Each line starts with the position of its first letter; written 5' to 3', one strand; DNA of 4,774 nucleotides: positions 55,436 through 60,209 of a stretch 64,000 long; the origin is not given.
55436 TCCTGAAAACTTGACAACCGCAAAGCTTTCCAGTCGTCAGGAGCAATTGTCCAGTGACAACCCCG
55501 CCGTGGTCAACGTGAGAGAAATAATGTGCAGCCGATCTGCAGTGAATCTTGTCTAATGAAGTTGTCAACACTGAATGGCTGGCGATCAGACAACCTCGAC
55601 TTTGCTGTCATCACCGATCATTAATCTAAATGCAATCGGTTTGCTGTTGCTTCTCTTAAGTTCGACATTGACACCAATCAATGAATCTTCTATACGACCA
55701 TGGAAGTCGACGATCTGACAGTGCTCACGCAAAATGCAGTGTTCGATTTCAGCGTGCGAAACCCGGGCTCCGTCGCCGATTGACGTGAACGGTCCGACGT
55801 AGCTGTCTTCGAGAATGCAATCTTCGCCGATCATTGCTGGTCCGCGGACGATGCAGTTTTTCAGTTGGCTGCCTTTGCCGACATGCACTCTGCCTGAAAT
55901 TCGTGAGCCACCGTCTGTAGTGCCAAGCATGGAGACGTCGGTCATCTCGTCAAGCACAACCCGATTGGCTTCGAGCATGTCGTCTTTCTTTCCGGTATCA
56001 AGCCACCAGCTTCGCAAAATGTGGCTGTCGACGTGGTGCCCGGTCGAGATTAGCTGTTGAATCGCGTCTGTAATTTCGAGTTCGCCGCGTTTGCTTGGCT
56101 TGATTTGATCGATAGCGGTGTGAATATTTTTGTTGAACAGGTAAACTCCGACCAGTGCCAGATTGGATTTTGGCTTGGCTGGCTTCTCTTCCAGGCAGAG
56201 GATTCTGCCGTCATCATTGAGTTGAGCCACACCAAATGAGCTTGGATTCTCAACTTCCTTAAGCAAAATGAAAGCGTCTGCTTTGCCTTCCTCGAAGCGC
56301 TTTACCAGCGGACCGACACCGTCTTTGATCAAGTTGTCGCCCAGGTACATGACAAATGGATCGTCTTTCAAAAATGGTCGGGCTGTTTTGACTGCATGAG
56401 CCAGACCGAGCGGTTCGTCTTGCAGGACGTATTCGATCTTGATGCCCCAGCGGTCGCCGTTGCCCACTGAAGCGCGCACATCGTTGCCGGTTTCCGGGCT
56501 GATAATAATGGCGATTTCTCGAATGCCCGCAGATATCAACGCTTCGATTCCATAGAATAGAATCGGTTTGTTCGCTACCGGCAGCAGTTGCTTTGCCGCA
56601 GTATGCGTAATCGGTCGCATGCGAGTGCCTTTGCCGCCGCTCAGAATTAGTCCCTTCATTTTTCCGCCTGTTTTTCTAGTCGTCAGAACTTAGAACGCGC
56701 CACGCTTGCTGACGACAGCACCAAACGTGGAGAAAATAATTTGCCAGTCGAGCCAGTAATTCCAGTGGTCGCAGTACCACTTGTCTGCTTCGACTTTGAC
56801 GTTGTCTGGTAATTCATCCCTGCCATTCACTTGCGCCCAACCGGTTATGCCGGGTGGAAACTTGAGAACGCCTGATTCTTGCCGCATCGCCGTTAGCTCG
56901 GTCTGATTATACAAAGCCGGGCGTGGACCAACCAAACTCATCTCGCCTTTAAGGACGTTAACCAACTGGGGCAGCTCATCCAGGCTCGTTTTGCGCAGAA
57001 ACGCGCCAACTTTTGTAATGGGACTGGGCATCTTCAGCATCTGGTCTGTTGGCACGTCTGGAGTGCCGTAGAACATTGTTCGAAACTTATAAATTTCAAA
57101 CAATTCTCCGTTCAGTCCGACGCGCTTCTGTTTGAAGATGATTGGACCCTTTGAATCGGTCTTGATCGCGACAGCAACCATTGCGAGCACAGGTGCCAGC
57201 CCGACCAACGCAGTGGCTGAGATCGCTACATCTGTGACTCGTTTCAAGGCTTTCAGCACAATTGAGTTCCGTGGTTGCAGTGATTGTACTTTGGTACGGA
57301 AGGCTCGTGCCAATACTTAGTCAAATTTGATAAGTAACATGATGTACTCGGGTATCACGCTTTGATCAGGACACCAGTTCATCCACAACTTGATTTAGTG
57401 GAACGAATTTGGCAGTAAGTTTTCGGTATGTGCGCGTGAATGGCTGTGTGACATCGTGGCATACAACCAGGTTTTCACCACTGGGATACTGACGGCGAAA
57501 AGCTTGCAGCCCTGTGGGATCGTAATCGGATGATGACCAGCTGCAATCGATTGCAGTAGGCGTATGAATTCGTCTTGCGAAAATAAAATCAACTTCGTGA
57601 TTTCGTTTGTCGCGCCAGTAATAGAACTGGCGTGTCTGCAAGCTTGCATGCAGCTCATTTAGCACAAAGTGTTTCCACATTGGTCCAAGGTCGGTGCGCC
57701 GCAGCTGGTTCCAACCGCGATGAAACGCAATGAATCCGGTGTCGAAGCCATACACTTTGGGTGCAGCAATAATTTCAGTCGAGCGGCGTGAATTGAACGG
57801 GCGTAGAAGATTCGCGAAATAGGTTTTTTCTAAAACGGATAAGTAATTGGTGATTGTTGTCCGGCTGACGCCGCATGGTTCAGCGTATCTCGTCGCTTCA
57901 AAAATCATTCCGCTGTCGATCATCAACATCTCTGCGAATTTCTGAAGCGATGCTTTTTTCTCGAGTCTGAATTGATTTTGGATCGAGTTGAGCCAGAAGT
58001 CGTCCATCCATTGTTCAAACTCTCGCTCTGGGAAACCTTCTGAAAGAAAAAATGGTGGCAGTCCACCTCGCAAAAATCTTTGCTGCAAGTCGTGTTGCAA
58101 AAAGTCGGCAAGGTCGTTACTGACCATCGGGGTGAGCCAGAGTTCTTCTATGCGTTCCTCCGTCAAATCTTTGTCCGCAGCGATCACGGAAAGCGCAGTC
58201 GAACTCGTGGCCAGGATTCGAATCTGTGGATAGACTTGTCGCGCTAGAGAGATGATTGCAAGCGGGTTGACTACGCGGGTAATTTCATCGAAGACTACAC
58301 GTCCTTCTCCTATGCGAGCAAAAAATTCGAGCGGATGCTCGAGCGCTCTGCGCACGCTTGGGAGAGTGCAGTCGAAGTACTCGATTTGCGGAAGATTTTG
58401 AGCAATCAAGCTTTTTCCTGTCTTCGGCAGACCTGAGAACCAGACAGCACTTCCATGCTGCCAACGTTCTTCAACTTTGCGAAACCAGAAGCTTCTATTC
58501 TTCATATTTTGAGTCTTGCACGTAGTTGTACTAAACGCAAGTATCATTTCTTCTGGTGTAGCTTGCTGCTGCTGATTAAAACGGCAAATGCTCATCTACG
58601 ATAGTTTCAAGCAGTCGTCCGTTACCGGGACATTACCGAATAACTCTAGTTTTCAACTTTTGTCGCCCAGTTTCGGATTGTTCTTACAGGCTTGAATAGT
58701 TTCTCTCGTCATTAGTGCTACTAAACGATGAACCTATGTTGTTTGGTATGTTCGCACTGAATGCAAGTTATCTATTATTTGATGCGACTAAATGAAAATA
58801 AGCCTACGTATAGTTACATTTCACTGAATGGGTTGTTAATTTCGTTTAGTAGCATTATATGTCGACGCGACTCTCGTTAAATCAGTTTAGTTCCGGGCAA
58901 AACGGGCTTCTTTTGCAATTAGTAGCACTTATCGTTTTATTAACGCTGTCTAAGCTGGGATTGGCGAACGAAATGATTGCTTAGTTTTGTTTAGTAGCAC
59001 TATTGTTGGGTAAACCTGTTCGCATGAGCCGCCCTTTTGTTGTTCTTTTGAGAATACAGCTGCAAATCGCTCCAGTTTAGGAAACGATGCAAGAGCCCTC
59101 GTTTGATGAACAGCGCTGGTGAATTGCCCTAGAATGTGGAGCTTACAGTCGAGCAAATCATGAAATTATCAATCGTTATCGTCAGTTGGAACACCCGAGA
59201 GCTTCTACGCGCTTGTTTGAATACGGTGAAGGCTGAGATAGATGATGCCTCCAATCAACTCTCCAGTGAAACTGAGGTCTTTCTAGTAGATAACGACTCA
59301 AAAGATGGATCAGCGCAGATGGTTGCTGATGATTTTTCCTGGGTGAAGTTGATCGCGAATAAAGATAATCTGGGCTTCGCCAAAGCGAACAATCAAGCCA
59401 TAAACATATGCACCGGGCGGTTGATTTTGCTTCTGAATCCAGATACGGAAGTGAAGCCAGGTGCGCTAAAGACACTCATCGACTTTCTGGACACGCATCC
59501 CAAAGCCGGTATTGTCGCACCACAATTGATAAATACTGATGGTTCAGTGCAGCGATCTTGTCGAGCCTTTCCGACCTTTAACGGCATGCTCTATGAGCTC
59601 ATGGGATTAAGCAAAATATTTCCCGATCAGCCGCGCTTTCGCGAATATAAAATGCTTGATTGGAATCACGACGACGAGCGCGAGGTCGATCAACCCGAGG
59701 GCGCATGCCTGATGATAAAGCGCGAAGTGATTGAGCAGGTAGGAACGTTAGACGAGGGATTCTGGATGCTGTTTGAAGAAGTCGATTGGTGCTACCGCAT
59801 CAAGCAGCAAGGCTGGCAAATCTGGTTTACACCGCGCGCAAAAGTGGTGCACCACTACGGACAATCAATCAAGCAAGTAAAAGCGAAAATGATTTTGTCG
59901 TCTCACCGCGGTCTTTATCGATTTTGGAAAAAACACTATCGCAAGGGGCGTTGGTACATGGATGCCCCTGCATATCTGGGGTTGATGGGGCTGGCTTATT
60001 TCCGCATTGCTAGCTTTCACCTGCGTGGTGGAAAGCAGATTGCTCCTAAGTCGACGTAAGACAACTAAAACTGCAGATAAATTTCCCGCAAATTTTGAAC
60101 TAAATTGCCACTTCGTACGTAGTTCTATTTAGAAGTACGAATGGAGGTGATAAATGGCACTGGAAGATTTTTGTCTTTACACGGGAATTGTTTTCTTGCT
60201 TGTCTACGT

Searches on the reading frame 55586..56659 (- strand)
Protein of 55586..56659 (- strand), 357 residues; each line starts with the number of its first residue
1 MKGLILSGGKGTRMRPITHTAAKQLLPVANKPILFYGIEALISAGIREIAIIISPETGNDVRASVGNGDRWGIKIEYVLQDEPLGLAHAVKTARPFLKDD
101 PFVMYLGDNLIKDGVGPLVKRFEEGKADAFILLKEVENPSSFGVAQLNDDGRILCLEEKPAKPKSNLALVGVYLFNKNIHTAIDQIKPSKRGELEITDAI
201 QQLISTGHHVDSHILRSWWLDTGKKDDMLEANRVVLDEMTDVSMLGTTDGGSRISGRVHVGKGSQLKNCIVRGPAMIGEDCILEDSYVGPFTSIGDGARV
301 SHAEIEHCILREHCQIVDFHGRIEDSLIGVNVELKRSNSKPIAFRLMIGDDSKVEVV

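Call 7: search_protein_families(library=pfam, proteins=[window:55586-56659:-], max_evalue=0.001)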
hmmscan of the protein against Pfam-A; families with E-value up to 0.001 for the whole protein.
window:55586-56659:- (357 aa): 5 families
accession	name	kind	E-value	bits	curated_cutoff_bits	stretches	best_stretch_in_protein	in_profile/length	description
PF00483.29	NTP_transferase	-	1e-61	209.1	21.2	1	2-236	1-243/245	Nucleotidyl transferase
PF12804.13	NTP_transf_3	-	3e-08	34.5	27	1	3-132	1-121/160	MobA-like NTP transferase domain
PF25084.1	LbH_EIF2B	-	1.7e-06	28.4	54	1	254-334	24-99/105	EIF2B subunit epsilon LbH domain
PF00132.30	Hexapep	-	5.5e-05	23.1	27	0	275-301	2-29/36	Bacterial transferase hexapeptide (six repeats)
PF24894.1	Hexapep_GlmU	-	0.00066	20.2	23.3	0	294-336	21-62/104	GlmU-like, C-terminal hexapeptide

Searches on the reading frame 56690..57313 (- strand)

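Call 54: search_protein_families(library=pfam, proteins=[window:56690-57313:-], max_evalue=0.00001)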
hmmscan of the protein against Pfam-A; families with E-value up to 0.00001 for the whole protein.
window:56690-57313:- (207 aa): 1 family
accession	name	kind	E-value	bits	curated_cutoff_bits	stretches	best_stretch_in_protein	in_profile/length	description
PF02397.22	Bac_transf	-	8.2e-62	208.4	27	1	24-201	1-178/179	Bacterial sugar transferase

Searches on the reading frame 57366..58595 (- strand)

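Call 54: search_protein_families(library=pfam, proteins=[window:57366-58595:-], max_evalue=0.00001)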
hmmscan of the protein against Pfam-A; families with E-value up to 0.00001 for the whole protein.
window:57366-58595:- (409 aa): 2 families
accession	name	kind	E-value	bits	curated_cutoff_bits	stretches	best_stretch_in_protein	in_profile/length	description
PF13635.12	DUF4143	-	5.2e-25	88.5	28.1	1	209-344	8-150/160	Domain of unknown function (DUF4143)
PF13173.12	AAA_14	-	1.5e-06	28.6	27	1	50-157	4-123/129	AAA domain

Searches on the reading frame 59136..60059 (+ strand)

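Call 54: search_protein_families(library=pfam, proteins=[window:59136-60059:+], max_evalue=0.00001)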
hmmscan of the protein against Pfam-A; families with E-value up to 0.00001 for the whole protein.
window:59136-60059:+ (307 aa): 2 families
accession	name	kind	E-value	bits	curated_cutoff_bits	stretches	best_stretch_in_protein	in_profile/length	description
PF00535.33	Glycos_transf_2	-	2.9e-21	76.5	23.3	1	12-140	1-125/168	Glycosyl transferase family 2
PF13641.12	Glyco_tranf_2_3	-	4.2e-14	53.6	27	1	11-247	3-219/230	Glycosyltransferase like family 2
